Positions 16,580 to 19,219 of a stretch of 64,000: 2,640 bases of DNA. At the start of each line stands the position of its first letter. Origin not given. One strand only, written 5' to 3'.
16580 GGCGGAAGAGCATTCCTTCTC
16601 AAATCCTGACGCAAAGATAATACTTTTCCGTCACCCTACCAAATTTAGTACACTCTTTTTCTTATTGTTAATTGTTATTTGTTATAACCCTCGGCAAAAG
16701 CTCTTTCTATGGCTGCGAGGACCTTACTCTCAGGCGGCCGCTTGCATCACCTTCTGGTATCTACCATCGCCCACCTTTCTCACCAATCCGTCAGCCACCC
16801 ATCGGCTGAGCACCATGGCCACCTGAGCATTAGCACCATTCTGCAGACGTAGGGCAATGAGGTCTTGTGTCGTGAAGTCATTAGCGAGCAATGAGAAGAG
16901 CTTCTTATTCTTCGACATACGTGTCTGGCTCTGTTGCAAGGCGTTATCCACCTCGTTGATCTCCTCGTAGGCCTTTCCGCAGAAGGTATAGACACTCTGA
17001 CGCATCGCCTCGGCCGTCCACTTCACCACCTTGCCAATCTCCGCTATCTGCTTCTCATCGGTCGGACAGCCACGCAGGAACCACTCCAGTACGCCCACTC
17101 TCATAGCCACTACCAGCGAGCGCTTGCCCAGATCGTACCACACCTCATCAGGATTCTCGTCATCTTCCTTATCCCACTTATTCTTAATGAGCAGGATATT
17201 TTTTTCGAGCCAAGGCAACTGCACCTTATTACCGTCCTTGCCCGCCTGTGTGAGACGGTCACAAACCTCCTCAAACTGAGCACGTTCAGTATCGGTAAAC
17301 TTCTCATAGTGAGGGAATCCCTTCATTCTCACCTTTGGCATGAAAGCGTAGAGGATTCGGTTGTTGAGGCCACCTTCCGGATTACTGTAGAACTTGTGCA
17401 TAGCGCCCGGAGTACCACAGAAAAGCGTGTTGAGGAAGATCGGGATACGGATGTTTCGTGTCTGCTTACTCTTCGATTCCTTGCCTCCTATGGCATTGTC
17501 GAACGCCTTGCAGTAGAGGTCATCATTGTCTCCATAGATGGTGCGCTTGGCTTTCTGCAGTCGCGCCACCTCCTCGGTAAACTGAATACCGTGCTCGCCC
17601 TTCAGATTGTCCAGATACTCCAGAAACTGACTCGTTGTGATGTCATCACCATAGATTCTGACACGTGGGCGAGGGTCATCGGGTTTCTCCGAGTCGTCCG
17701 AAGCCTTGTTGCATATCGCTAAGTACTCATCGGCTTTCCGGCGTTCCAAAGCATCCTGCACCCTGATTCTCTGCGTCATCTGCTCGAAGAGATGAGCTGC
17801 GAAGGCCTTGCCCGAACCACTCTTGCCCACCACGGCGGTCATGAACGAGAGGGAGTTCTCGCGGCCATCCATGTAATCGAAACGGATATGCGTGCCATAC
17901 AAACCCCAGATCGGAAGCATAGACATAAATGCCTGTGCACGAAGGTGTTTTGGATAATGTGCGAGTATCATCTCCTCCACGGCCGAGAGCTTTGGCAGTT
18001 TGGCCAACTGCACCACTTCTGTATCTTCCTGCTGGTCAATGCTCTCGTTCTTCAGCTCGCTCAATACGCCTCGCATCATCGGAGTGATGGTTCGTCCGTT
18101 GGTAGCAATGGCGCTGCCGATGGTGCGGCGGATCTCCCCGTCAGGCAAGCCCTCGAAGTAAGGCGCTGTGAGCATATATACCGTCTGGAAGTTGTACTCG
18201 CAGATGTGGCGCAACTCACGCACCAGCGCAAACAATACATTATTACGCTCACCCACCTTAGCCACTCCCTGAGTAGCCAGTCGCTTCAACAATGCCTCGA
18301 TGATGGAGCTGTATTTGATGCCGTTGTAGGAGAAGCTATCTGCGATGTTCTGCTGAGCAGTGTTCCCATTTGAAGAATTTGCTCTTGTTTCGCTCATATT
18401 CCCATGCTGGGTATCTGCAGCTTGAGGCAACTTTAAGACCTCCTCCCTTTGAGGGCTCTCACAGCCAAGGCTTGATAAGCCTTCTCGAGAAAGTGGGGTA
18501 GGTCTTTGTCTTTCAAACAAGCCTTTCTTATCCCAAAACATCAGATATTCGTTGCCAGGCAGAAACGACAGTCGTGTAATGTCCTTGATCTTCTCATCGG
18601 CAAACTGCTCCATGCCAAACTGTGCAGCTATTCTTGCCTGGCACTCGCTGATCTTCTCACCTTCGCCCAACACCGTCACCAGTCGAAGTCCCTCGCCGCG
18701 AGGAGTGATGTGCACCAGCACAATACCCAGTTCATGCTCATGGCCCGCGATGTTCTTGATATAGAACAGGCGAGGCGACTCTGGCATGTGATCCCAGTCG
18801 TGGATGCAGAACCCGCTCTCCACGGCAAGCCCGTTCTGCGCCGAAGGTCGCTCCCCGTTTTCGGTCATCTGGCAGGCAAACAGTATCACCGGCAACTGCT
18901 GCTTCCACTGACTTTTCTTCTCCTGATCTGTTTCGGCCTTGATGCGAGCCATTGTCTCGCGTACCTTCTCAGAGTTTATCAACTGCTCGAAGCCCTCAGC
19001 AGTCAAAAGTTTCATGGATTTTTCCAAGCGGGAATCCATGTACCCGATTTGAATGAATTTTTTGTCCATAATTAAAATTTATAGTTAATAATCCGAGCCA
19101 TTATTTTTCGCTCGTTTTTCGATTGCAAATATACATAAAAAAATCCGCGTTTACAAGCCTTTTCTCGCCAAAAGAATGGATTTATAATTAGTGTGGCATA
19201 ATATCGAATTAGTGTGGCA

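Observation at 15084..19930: Integrase-less replicon-like island: iteron origin + primase-helicase + two unknown genes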

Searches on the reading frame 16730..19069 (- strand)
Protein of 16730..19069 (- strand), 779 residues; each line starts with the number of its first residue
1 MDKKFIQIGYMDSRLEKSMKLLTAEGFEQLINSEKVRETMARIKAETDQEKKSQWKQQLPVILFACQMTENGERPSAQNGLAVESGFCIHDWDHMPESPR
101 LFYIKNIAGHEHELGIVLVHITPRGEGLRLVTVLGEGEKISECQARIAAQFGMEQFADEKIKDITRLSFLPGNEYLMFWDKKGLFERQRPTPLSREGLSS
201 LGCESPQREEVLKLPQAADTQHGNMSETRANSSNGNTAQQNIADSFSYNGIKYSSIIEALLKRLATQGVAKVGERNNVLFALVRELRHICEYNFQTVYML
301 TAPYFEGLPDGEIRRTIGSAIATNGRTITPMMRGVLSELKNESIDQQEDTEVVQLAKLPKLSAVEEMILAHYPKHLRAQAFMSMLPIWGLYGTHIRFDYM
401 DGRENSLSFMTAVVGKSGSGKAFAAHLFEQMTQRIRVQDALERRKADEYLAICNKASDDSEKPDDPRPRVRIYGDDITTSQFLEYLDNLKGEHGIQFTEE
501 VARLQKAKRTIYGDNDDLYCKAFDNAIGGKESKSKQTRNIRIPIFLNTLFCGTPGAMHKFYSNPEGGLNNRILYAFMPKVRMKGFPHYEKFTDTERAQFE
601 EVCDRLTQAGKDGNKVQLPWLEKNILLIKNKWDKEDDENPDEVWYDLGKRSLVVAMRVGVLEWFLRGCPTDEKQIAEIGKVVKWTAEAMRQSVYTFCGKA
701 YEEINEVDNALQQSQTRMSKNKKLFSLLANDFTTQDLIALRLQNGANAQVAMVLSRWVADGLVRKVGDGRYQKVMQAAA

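Call 6: search_protein_families(library=pfam, proteins=[window:16730-19069:-], max_evalue=0.1)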
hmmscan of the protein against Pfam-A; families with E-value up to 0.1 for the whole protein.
window:16730-19069:- (779 aa): 1 family
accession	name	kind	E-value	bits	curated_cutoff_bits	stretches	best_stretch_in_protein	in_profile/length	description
PF13148.11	DUF3987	-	1.6e-12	47.8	27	1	393-609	21-264/364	Protein of unknown function (DUF3987)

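Call 7: search_protein_families(library=ncbifam, proteins=[window:16730-19069:-], max_evalue=0.1)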
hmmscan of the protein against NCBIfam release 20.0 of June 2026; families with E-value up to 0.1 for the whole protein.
window:16730-19069:- (779 aa): 0 families

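Call 13: find_homologous_proteins(query=window:16730-19069:-)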
Query window:16730-19069:- (779 aa): 89 proteins with E <= 0.001 among 8000 candidates.
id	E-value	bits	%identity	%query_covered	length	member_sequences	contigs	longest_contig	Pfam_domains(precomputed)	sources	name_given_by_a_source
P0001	0.0e+0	1790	100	100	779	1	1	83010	PF13148.12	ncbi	-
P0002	0.0e+0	1465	82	100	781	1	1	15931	PF13148.12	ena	-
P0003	0.0e+0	1458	81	100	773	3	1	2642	PF13148.12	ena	-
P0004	0.0e+0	1458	83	99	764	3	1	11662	PF13148.12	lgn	-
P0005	0.0e+0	1442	79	100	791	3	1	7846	PF13148.12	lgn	-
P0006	0.0e+0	1441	81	99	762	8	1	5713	PF13148.12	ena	-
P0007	0.0e+0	1438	80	100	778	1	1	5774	PF13148.12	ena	-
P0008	0.0e+0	1437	80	100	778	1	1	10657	PF13148.12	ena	-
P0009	0.0e+0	1409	79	100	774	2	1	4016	PF13148.12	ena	-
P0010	0.0e+0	1395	76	100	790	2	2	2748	PF13148.12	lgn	-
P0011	0.0e+0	1390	77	99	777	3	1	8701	PF13148.12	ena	-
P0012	0.0e+0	1359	75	100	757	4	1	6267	PF13148.12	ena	-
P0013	0.0e+0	1329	75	99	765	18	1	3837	PF13148.12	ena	-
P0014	0.0e+0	1249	70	100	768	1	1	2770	PF13148.12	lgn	-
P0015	0.0e+0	1233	69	99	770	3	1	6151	PF13148.12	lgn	-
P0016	0.0e+0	1228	69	99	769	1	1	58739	PF13148.12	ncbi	-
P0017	0.0e+0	1219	67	100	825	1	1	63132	PF13148.12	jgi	-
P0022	0.0e+0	1189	67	99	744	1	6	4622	PF13148.12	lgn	-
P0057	1.2e-233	796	49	100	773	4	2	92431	PF13148.12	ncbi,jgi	-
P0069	4.4e-68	248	28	96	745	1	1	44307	-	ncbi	-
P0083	3.2e-32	130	23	97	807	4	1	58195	PF13148.12,PF08800.16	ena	-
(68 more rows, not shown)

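Call 14: search_protein_families(library=phrogs, proteins=[window:16730-19069:-], max_evalue=0.1)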
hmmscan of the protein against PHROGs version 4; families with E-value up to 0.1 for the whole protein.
window:16730-19069:- (779 aa): 1 family
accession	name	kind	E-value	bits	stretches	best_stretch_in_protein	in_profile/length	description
phrog_28855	-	unknown function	0.0047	16.3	1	34-168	32-159/804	-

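Call 15: search_protein_families(library=padloc, proteins=[window:16730-19069:-], max_evalue=0.1)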
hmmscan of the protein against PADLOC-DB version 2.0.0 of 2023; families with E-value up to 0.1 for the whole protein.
window:16730-19069:- (779 aa): 2 families
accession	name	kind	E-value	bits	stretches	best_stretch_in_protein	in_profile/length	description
PDLC02226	AbiEi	-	0.00084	17.2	1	742-773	26-57/202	AbiEi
PDLC03818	RTasVirE-PriCT2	-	0.0026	15.2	1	6-186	5-185/320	DRT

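Call 16: find_encoding_contigs(protein=P0016, flank=10000, max_places=3)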
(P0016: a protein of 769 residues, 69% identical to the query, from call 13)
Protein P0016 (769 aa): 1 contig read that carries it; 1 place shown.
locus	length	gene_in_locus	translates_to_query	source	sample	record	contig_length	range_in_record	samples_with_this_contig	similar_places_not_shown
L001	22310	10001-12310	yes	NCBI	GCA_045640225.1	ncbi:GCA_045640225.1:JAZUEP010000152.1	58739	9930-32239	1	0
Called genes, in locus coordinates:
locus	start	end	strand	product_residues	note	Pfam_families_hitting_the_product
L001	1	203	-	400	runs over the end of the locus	PF00155:Aminotran_1_2, PF01041:DegT_DnrJ_EryC1 (weak), PF00266:Aminotran_5 (weak), PF01053:Cys_Met_Meta_PP (faint)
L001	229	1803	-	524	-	PF03739:LptF_LptG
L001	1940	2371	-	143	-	PF00364:Biotin_lipoyl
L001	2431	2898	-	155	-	PF04277:OAD_gamma (faint)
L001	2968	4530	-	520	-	PF01039:Carboxyl_trans, PF03255:ACCA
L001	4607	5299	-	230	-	PF20772:TACO1_YebC_N, PF01709:Transcrip_reg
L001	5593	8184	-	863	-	PF01588:tRNA_bind, PF03483:B3_4, PF03484:B5, PF17759:tRNA_synthFbeta, PF03147:FDX-ACB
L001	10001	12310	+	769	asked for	PF13148:DUF3987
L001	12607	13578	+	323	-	-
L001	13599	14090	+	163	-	-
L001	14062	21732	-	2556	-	PF14349:SprA_N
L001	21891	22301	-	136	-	-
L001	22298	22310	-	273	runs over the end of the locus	-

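Call 17: find_encoding_contigs(protein=P0017, flank=10000, max_places=3)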
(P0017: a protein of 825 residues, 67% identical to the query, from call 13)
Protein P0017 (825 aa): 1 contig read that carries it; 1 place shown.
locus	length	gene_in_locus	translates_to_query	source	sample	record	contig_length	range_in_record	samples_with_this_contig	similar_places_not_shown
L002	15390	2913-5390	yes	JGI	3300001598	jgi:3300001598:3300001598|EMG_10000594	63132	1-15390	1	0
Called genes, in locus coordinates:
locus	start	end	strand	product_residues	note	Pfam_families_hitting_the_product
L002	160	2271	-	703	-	PF05448:AXE1, PF00326:Peptidase_S9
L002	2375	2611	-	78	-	-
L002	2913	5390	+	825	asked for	PF13148:DUF3987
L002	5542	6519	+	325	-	-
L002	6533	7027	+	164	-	-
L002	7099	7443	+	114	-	-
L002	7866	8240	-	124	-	PF01934:HepT-like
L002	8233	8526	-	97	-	PF01909:NTP_transf_2, PF18765:Polbeta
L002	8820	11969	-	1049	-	PF13448:DUF4114 (faint), PF16130:DUF4842 (weak)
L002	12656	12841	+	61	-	-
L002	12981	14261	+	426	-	PF13173:AAA_14, PF13635:DUF4143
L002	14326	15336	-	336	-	PF00248:Aldo_ket_red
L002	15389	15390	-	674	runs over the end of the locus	PF07697:7TMR-HDED, PF07698:7TM-7TMR_HD, PF01966:HD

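Call 18: find_encoding_contigs(protein=P0057, flank=10000, max_places=3)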
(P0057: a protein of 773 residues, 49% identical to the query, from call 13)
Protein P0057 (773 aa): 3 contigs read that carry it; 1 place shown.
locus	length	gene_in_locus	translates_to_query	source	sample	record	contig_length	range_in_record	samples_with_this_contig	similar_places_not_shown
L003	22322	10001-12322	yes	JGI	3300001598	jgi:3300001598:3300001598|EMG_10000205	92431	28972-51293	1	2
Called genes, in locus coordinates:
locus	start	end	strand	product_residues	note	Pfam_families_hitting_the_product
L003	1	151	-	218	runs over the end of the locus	PF01712:dNK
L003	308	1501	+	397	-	PF01467:CTP_transf_like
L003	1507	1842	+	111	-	PF05336:rhaM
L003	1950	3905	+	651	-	PF13328:HD_4, PF01966:HD (weak), PF04607:RelA_SpoT, PF02824:TGS, PF13291:ACT_4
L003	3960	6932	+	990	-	-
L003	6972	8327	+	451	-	PF16396:DUF5005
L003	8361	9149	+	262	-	-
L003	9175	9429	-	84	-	-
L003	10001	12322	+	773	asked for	PF13148:DUF3987 (faint)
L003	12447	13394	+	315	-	-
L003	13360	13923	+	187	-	-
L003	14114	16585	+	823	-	PF01588:tRNA_bind, PF03483:B3_4, PF03484:B5, PF17759:tRNA_synthFbeta, PF03147:FDX-ACB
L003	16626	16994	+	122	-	PF05635:23S_rRNA_IVP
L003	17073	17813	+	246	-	PF20772:TACO1_YebC_N, PF01709:Transcrip_reg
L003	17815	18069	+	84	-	PF12637:TSCPD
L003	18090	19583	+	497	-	PF02638:GHL10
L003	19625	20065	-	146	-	-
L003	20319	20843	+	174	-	PF00886:Ribosomal_S16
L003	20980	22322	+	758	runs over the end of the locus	PF02838:Glyco_hydro_20b, PF00728:Glyco_hydro_20, PF13290:CHB_HEX_C_1, PF13287:Fn3_assoc, PF07691:PA14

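Call 22: find_related_loci(query=A1, collection=genome_contigs, flank=10000)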
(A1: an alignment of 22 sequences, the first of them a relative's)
Query A1 (779 aa) in genome_contigs; peptide patterns used: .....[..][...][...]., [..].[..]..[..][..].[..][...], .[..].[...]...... (x = any residue, [..] = any of these).
71 stretches matched a pattern; 20 encode a relative of the query (tblastn E <= 1e-3); 19 distinct loci.
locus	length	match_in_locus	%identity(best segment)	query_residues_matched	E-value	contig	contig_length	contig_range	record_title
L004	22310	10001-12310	78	1-779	0e+0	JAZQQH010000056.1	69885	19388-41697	MAG: Bacteroidales bacterium isolate T1900045236_TH20190006.MAGScoT_cleanbin_000041 SGB_5476_k141_3313310, whole genome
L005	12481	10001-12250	74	1-775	0e+0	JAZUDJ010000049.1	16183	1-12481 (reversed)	MAG: Bacteroidales bacterium isolate T1900045309_TH20190079.MAGScoT_cleanbin_000049 SGB_6211_k141_1001422, whole genome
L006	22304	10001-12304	69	1-774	0e+0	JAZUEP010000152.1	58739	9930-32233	MAG: Bacteroidales bacterium isolate T1900045298_TH20190068.MAGScoT_cleanbin_000007 SGB_6119_k141_344342, whole genome s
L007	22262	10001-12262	67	1-779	0e+0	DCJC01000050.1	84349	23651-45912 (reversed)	MAG TPA_asm: Prevotellaceae bacterium UBA1710 UBA1710_contig_5051, whole genome shotgun sequence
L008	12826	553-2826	67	1-779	0e+0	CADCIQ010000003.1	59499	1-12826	MAG: uncultured Bacteroidales bacterium isolate RUG14682 genome assembly, contig: RUG14682_asm_3, whole genome shotgun s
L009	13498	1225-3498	67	1-779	0e+0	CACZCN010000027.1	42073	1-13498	MAG: uncultured Prevotellaceae bacterium isolate RUG12487 genome assembly, contig: RUG12487_asm_27, whole genome shotgun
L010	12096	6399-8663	66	1-779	0e+0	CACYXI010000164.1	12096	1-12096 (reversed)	MAG: uncultured Bacteroidales bacterium isolate RUG12352 genome assembly, contig: RUG12352_asm_164, whole genome shotgun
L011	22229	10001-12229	66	1-779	0e+0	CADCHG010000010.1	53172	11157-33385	MAG: uncultured Prevotellaceae bacterium isolate RUG14644 genome assembly, contig: RUG14644_asm_10, whole genome shotgun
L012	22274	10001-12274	66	1-779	0e+0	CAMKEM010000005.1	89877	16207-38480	MAG: uncultured Prevotellaceae bacterium isolate SRR12081301_bin.40_metaWRAP_v1.3_MAG genome assembly, contig: ERZ122897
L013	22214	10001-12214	66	1-779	0e+0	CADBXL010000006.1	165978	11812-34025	MAG: uncultured Bacteroidales bacterium isolate RUG14400 genome assembly, contig: RUG14400_asm_6, whole genome shotgun s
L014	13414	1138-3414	63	7-777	0e+0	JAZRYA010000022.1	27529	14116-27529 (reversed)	MAG: Bacteroidaceae bacterium isolate T1900044950_TA20190003.MAGScoT_cleanbin_000057 SGB_3600_k141_304439, whole genome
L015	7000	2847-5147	59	3-774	0e+0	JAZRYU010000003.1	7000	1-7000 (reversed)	MAG: Prevotella sp. isolate T1900044949_TA20190002.MAGScoT_cleanbin_000032 SGB_3546_k141_790617, whole genome shotgun se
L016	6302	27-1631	78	240-774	0e+0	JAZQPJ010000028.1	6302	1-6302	MAG: Bacteroidales bacterium isolate T1900045239_TH20190009.MAGScoT_cleanbin_000033 SGB_5509_k141_1860099, whole genome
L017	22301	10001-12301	59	3-774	0e+0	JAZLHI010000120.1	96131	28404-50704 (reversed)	MAG: Prevotella sp. isolate T1900044981_TA20190043.MAGScoT_cleanbin_000024 SGB_4137_k141_34070, whole genome shotgun seq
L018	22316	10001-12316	49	1-778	0e+0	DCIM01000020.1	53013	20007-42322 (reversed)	MAG TPA_asm: Prevotellaceae bacterium UBA1726 UBA1726_contig_4702, whole genome shotgun sequence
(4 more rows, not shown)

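Call 26: find_encoding_contigs(protein=P0001, flank=10000, max_places=3)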
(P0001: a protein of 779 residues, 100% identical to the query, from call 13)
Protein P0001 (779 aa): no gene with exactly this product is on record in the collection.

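Call 41: search_protein_families(library=pfam, proteins=[L011:7354-8550:-, L011:8944-9717:-, L011:14825-16027:+, L011:16250-17326:-, L011:17488-17958:+, L011:18102-21050:-, L011:21169-21960:-, L008:4706-5776:+, L012:6192-6677:-, L012:8386-8841:-], max_evalue=0.01)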
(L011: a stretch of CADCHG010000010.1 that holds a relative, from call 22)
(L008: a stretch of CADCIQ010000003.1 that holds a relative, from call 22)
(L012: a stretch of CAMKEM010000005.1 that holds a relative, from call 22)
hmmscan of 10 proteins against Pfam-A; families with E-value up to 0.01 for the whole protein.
L011:7354-8550:- (398 aa): 0 families

L011:8944-9717:- (257 aa): 0 families

L011:14825-16027:+ (400 aa): 1 family
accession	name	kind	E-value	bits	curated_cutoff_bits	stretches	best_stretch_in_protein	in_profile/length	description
PF01139.22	RtcB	-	9e-54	183.7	27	1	40-394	14-425/426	tRNA-splicing ligase RtcB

L011:16250-17326:- (358 aa): 1 family
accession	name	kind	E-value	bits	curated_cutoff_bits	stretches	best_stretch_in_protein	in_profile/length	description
PF01717.24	Meth_synt_2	-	8.9e-13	48.7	21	1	150-354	144-323/324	Cobalamin-independent synthase, Catalytic domain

L011:17488-17958:+ (156 aa): 7 families
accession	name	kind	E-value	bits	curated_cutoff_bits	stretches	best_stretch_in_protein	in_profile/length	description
PF01037.27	AsnC_trans_reg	-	6.1e-21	74.5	25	1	75-146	4-73/73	Lrp/AsnC ligand binding domain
PF13412.12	HTH_24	-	2.3e-17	62.7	21.9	1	6-53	1-48/48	Winged helix-turn-helix DNA-binding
PF13404.12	HTH_AsnC-type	-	3.8e-14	52.6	27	1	6-47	1-42/42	AsnC-type helix-turn-helix domain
PF01047.28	MarR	-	9.7e-07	29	24.6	1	9-53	4-48/59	MarR family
PF01022.26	HTH_5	-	0.0016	18.8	22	1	7-39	1-32/47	Bacterial regulatory protein, arsR family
PF09339.16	HTH_IclR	-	0.0049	17.1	22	1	13-52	8-48/52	IclR helix-turn-helix domain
PF22451.2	NirdL-like_HTH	-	0.0099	15.9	27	0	10-52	1-46/47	Siroheme decarboxylase NirDL-like HTH domain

L011:18102-21050:- (982 aa): 1 family
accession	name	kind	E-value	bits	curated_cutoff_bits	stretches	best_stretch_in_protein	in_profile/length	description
PF14905.12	OMP_b-brl_3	-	6.6e-14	52.2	27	2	829-972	266-408/408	Outer membrane protein beta-barrel family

L011:21169-21960:- (263 aa): 1 family
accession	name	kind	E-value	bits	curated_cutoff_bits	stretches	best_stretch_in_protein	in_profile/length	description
PF01182.26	Glucosamine_iso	-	1.7e-21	77.5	27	1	8-231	2-218/225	Glucosamine-6-phosphate isomerases/6-phosphogluconolactonase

L008:4706-5776:+ (356 aa): 0 families

L012:6192-6677:- (161 aa): 1 family
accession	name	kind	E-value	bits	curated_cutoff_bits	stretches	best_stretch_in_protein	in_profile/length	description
PF13151.12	DUF3990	-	3.1e-45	154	32.2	1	1-153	1-152/152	Protein of unknown function (DUF3990)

L012:8386-8841:- (151 aa): 1 family
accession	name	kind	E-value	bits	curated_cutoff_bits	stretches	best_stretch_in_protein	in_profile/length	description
PF01797.21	Y1_Tnp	-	1.2e-21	77.5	23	1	5-119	2-121/121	Transposase IS200 like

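Call 42: search_solved_structures(query=A1, max_evalue=0.01)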
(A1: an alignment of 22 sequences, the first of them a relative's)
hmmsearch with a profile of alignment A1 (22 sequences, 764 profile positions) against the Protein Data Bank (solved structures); distinct sequences matched with E-value up to 0.01: 0.

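Call 56: find_encoding_contigs(protein=P0022, flank=10000, max_places=6)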
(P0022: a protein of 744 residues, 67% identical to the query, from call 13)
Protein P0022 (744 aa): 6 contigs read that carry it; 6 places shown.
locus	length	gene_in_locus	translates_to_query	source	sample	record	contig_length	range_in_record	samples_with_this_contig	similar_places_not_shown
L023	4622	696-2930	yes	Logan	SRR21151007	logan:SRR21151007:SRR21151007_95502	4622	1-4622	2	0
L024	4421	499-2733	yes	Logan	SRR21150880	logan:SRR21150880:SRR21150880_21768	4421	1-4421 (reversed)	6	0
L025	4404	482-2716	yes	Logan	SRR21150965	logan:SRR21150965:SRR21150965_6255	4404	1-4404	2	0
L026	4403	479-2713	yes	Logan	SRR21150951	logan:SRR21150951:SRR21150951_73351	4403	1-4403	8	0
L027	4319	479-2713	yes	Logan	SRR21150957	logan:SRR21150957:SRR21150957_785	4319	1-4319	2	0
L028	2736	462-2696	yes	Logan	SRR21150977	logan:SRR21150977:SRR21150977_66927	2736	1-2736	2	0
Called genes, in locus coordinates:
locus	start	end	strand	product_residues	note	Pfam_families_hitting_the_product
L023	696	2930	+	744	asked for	PF13148:DUF3987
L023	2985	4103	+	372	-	-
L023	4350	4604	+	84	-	-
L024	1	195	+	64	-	?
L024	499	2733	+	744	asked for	PF13148:DUF3987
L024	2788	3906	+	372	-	-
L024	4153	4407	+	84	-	-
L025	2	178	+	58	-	?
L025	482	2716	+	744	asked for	PF13148:DUF3987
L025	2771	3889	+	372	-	-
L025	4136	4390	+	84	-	-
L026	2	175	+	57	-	?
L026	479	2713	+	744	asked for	PF13148:DUF3987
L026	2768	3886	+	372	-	-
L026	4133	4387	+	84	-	-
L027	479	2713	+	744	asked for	PF13148:DUF3987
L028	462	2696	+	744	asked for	PF13148:DUF3987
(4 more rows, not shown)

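Call 57: find_encoding_contigs(protein=P0002, flank=10000, max_places=3)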
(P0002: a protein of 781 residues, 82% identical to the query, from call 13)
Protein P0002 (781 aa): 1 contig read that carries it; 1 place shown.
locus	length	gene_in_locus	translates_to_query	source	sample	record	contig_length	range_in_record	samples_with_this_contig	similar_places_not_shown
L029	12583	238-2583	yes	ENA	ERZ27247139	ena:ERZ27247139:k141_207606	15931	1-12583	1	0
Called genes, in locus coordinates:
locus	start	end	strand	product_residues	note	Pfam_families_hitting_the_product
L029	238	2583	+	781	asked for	PF13148:DUF3987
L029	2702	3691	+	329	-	-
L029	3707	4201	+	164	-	-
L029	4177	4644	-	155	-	PF00334:NDK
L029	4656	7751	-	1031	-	PF14614:DUF4450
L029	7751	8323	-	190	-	PF01227:GTP_cyclohydroI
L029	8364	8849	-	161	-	-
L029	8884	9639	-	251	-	PF00121:TIM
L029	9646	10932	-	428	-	PF07291:MauE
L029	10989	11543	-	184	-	PF07659:DUF1599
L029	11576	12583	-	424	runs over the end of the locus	PF00216:Bac_DNA_binding (weak)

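Call 65: search_dna_similar(query=window:16730-19069:-, collection=plasmids, mode=protein, max_evalue=0.00001, max_rows=25)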
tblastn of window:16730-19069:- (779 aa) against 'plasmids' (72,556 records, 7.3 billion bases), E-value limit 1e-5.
No match.
